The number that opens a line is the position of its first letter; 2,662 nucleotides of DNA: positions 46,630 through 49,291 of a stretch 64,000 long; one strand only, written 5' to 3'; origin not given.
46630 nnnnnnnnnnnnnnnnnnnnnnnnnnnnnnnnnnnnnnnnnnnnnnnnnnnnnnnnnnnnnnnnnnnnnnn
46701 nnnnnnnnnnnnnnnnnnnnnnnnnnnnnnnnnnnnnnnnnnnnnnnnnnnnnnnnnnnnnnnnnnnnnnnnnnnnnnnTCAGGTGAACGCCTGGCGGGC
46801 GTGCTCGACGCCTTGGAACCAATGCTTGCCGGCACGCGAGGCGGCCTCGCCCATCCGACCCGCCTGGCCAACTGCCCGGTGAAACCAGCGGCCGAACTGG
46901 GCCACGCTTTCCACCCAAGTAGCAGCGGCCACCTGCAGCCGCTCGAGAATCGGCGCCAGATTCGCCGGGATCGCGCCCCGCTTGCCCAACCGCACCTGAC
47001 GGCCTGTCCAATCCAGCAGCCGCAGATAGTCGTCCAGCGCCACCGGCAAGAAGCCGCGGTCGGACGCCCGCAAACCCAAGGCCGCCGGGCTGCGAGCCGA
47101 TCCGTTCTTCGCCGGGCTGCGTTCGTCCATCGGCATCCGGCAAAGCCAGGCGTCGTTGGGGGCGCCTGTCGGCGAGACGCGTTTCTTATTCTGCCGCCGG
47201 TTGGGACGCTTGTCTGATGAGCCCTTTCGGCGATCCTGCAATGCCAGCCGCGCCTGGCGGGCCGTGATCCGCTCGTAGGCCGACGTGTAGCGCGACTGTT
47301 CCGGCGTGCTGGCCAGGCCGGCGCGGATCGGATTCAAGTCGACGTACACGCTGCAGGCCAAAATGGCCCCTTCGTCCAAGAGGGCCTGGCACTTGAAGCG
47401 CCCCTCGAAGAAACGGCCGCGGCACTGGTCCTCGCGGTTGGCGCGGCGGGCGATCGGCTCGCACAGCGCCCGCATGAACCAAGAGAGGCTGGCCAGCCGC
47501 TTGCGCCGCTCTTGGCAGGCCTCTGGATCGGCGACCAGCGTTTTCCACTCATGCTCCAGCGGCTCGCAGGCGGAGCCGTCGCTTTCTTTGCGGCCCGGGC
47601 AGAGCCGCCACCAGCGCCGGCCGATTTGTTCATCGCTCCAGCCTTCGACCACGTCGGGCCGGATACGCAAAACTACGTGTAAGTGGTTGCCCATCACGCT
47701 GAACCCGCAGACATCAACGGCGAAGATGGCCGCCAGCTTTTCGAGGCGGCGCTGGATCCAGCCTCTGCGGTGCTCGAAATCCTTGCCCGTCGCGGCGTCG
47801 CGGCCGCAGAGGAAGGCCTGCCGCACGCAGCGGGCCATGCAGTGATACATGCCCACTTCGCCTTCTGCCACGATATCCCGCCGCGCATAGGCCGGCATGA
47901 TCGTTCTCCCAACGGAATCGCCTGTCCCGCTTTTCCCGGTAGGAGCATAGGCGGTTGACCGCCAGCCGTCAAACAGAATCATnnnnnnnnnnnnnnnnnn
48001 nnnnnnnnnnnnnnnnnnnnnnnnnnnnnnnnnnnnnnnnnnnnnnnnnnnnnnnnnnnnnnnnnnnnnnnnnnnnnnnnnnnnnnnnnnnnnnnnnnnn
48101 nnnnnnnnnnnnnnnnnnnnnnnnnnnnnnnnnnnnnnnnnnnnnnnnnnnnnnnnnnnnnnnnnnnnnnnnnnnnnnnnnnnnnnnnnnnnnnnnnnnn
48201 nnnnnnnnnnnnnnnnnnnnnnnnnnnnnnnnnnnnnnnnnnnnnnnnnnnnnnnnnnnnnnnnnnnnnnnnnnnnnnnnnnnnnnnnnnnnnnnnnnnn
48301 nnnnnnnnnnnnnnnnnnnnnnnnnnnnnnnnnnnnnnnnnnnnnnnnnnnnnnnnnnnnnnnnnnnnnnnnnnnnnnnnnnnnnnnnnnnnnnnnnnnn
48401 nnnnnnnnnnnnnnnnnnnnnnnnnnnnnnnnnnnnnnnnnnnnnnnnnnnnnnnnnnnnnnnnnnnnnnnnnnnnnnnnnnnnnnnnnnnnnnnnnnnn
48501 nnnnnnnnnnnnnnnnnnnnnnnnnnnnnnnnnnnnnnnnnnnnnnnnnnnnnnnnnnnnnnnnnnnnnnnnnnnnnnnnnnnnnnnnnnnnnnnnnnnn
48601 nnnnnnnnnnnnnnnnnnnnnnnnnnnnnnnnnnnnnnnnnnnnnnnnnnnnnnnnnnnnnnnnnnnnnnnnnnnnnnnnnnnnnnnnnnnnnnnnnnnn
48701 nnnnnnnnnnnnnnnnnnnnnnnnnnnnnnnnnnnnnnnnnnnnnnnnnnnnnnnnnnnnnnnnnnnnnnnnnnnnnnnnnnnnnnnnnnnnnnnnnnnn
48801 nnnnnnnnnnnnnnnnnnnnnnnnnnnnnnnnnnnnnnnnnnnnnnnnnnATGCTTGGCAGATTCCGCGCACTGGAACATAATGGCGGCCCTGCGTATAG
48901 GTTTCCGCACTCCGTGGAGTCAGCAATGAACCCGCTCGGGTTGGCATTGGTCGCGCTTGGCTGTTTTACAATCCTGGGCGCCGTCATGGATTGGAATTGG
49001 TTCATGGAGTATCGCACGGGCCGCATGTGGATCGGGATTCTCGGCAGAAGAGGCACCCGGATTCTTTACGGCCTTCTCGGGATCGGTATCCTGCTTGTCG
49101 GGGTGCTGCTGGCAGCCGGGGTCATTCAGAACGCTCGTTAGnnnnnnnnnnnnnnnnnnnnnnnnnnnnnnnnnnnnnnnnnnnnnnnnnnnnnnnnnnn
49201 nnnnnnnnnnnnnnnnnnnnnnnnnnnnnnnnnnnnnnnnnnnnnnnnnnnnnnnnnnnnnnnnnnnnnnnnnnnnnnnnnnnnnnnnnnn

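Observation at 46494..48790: RAYT/IS200-like HUH transposase with nested tandem 5' partial duplications and flanking REP-like palindromes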

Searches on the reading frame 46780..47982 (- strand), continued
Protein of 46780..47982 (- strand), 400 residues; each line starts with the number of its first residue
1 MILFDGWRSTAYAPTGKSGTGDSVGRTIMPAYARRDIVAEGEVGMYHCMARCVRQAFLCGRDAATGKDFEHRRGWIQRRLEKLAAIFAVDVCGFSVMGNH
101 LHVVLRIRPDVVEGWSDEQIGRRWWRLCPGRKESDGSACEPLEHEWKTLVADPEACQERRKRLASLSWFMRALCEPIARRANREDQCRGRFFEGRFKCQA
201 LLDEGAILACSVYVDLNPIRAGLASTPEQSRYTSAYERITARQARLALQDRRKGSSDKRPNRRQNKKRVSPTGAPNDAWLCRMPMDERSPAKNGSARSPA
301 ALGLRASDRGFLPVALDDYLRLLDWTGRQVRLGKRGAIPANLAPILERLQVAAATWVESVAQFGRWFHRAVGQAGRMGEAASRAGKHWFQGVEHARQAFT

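Call 56: search_dna_similar(query=window:46780-47898:-, collection=plasmids, mode=protein, max_rows=15)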
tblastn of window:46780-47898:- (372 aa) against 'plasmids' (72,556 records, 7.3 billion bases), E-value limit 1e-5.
Records with a match: 14; places in all: 26; records where one place covers at least 80% of the query: 13.
Best place of each record, by identity: <60% 14.
By first word of the organism name: Pseudoalteromonas 7; Catenovulum 2; Aeromonas 1; Shewanella 1; Saccharobesus 1; Photobacterium 1; Vibrio 1.
By predicted mobility (MOB-suite, as given by PLSDB): non-mobilizable 13; conjugative 1.
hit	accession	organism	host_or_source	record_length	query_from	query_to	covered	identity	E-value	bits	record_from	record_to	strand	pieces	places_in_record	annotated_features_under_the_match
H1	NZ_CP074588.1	Pseudoalteromonas piscicida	mixed culture,water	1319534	3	345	92%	41.5%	2e-62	223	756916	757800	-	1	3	none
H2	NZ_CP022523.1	Pseudoalteromonas sp. NC201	pure culture,sea water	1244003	3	345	92%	40.9%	6e-61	219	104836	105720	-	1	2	none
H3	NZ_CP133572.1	Pseudoalteromonas sp. HL-AS2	sediment core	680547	3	345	92%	40.6%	4e-70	245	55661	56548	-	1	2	transposase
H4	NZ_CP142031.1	Pseudoalteromonas sp. CuT4-3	whole organism,deep-sea sediment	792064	1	344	92%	40.2%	3e-70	246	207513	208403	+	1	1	transposase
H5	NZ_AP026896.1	Aeromonas caviae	Microbe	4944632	5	358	95%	38.4%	5e-67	236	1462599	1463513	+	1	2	none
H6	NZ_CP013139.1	Pseudoalteromonas sp. Bsw20308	seawater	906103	1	345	93%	39.3%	3e-64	228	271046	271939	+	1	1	transposase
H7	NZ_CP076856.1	Shewanella decolorationis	sludge,sludge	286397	6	344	91%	39.5%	3e-62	223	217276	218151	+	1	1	hypothetical protein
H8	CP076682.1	Pseudoalteromonas shioyasakiensis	isolated microorganism,Ocean water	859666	3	371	99%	36.2%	2e-60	218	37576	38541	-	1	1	transposase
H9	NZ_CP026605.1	Saccharobesus litoralis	algae mud,microbial mat/biofilm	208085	3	371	99%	36.0%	1e-68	241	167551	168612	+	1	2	transposase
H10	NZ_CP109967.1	Catenovulum adriaticum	algae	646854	3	369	99%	36.1%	1e-68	241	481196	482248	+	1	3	transposase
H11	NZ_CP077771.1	Pseudoalteromonas shioyasakiensis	Haliotis discus hannai,plate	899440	3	345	92%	38.3%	4e-59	213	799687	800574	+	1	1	transposase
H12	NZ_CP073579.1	Photobacterium sp. GJ3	-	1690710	5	337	90%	37.1%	3e-61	219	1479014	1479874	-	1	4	record has no annotation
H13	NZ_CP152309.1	Vibrio tritonius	-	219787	5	364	97%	33.3%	6e-51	190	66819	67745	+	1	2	transposase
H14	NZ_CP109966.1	Catenovulum adriaticum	algae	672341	178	369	52%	29.5%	6e-17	90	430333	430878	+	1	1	hypothetical protein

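Call 57: fold_search(model_id=the predicted structure, library=pdb)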
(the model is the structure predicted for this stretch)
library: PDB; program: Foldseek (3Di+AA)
matches with E <= 10: 455; with E <= 0.001: 0
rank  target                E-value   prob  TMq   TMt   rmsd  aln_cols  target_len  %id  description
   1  4er8_A                1.0e-03  1.00  0.30  0.64   6.0       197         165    8  Structure of the REP associates tyrosine transposase bound to a REP hairpin (released 2012-08-15)
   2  2xm3_A                3.6e-03  1.00  0.21  0.57   7.7       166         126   15  Deinococcus radiodurans ISDra2 Transposase Left end DNA complex (released 2010-10-13)
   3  2xm3_C                4.0e-03  1.00  0.21  0.57   7.4       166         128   14  Deinococcus radiodurans ISDra2 Transposase Left end DNA complex (released 2010-10-13)
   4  2ec2_A                7.3e-03  1.00  0.21  0.55   8.5       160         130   12  Crystal structure of transposase from Sulfolobus tokodaii (released 2007-02-27)
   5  2xma_B                8.2e-03  1.00  0.21  0.55   7.5       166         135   13  DEINOCOCCUS RADIODURANS ISDRA2 TRANSPOSASE RIGHT END DNA COMPLEX (released 2010-10-13)
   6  2xm3_D                9.1e-03  1.00  0.21  0.57   7.5       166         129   13  Deinococcus radiodurans ISDra2 Transposase Left end DNA complex (released 2010-10-13)
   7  2xqc_D                1.1e-02  1.00  0.21  0.56   7.5       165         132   13  DEINOCOCCUS RADIODURANS ISDRA2 TRANSPOSASE COMPLEXED WITH LEFT END RECOGNITION AND CLEAVAGE SITE AND ZN (released 2010-10-13)
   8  2xm3_B                1.1e-02  1.00  0.22  0.59   6.7       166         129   13  Deinococcus radiodurans ISDra2 Transposase Left end DNA complex (released 2010-10-13)
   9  2ec2_B                1.1e-02  1.00  0.20  0.52   8.7       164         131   12  Crystal structure of transposase from Sulfolobus tokodaii (released 2007-02-27)
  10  2xma_E                1.3e-02  1.00  0.21  0.52   7.5       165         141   13  DEINOCOCCUS RADIODURANS ISDRA2 TRANSPOSASE RIGHT END DNA COMPLEX (released 2010-10-13)
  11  2xma_A                1.3e-02  1.00  0.21  0.53   7.5       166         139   13  DEINOCOCCUS RADIODURANS ISDRA2 TRANSPOSASE RIGHT END DNA COMPLEX (released 2010-10-13)
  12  2xo6_A                1.8e-02  1.00  0.21  0.54   8.1       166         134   14  DEINOCOCCUS RADIODURANS ISDRA2 TRANSPOSASE Y132F MUTANT COMPLEXED WITH LEFT END RECOGNITION AND CLEAVAGE SITE (released 2010-10-13)
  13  2a6o_A                1.8e-02  1.00  0.22  0.50   9.0       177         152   10  Crystal Structure of the ISHp608 Transposase in Complex with Stem-loop DNA (released 2005-10-25)
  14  2ec2_D                2.0e-02  1.00  0.21  0.55   6.1       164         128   10  Crystal structure of transposase from Sulfolobus tokodaii (released 2007-02-27)
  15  2xo6_D                2.2e-02  1.00  0.22  0.58   6.8       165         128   14  DEINOCOCCUS RADIODURANS ISDRA2 TRANSPOSASE Y132F MUTANT COMPLEXED WITH LEFT END RECOGNITION AND CLEAVAGE SITE (released 2010-10-13)
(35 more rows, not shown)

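Call 58: get_annotated_region(hit=H10, flank=1500)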
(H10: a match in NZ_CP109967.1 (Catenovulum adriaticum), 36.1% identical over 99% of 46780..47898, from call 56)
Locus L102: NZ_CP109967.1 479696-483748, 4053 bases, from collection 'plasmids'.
description: Catenovulum adriaticum strain TS8 plasmid pCadTS8_2, complete sequence
organism: Catenovulum adriaticum (NCBI taxid 2984846)
taxonomy: Bacteria; Pseudomonadota; Gammaproteobacteria; Alteromonadales; Alteromonadaceae; Catenovulum; Catenovulum adriaticum
host: -; source: algae; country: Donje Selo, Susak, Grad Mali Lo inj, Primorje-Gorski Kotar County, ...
typing (MOB-suite, as given by PLSDB): non-mobilizable
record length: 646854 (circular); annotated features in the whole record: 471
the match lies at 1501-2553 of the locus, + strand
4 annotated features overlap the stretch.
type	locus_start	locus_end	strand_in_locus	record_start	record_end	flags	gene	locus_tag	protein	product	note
CDS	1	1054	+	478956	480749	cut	-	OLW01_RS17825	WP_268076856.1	malectin domain-containing carbohydrate-binding protein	-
CDS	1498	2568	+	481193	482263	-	-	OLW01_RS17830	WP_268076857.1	transposase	-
CDS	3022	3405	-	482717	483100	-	-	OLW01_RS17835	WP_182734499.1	hypothetical protein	-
CDS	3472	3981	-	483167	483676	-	-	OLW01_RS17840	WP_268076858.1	hypothetical protein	-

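Call 59: get_annotated_region(hit=H3, flank=1500)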
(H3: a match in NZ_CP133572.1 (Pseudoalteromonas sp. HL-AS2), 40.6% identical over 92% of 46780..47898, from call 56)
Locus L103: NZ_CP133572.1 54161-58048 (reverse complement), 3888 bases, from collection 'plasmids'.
description: Pseudoalteromonas sp. HL-AS2 plasmid unnamed, complete sequence
organism: Pseudoalteromonas sp. HL-AS2 (NCBI taxid 3071082)
taxonomy: Bacteria; Pseudomonadota; Gammaproteobacteria; Alteromonadales; Pseudoalteromonadaceae; Pseudoalteromonas; Pseudoalteromonas sp. HL-AS2
host: -; source: sediment core; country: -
typing (MOB-suite, as given by PLSDB): non-mobilizable
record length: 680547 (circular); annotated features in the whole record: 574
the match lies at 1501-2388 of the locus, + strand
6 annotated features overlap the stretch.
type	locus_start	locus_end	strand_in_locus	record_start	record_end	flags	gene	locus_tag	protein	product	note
CDS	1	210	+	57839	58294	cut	-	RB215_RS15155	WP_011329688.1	YaiI/YqxD family protein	-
CDS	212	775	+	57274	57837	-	-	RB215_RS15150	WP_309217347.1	hypothetical protein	-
CDS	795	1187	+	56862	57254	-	-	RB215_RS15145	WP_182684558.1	ACT domain-containing protein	-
CDS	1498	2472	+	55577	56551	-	-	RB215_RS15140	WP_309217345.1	transposase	-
CDS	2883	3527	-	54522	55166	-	-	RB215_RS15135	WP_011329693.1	LysE family translocator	-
CDS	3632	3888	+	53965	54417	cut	-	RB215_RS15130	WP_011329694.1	Lrp/AsnC family transcriptional regulator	-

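Call 60: get_annotated_region(hit=H9, flank=1500)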
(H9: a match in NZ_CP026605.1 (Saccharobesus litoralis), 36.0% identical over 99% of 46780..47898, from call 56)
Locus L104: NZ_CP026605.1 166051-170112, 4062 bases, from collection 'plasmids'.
description: Saccharobesus litoralis strain CCB-QB4 plasmid unnamed1, complete sequence
organism: Saccharobesus litoralis (NCBI taxid 2172099)
taxonomy: Bacteria; Pseudomonadota; Gammaproteobacteria; Alteromonadales; Alteromonadaceae; Saccharobesus; Saccharobesus litoralis
host: -; source: algae mud,microbial mat/biofilm; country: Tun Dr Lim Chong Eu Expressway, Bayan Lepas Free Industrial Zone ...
typing (MOB-suite, as given by PLSDB): non-mobilizable
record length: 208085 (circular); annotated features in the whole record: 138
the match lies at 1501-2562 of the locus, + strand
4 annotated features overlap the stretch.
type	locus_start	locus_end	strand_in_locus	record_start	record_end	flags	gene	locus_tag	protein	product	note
CDS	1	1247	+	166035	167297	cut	-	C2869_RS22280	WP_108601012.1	hypothetical protein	-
CDS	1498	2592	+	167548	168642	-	-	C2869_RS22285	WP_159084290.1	transposase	GO:0006313 - DNA transposition [Evidence IEA]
CDS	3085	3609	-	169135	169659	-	-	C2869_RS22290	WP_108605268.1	hypothetical protein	-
CDS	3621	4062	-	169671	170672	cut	-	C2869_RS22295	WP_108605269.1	hypothetical protein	-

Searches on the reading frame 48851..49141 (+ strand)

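Call 4: search_protein_families(library=pfam, proteins=[window:48851-49141:+], max_evalue=0.01)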
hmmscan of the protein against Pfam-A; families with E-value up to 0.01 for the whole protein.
window:48851-49141:+ (96 aa): 2 families
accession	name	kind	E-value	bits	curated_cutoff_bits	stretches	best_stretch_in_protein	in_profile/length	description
PF15562.11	Imm17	-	8.2e-11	42.1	25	1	34-86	4-59/61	Immunity protein 17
PF02656.20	DUF202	-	0.004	18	23.4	0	18-51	30-65/68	Domain of unknown function (DUF202)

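Call 5: search_protein_families(library=ncbifam, proteins=[window:48851-49141:+], max_evalue=0.01)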
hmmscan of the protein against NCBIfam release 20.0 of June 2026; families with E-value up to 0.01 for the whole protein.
window:48851-49141:+ (96 aa): 0 families
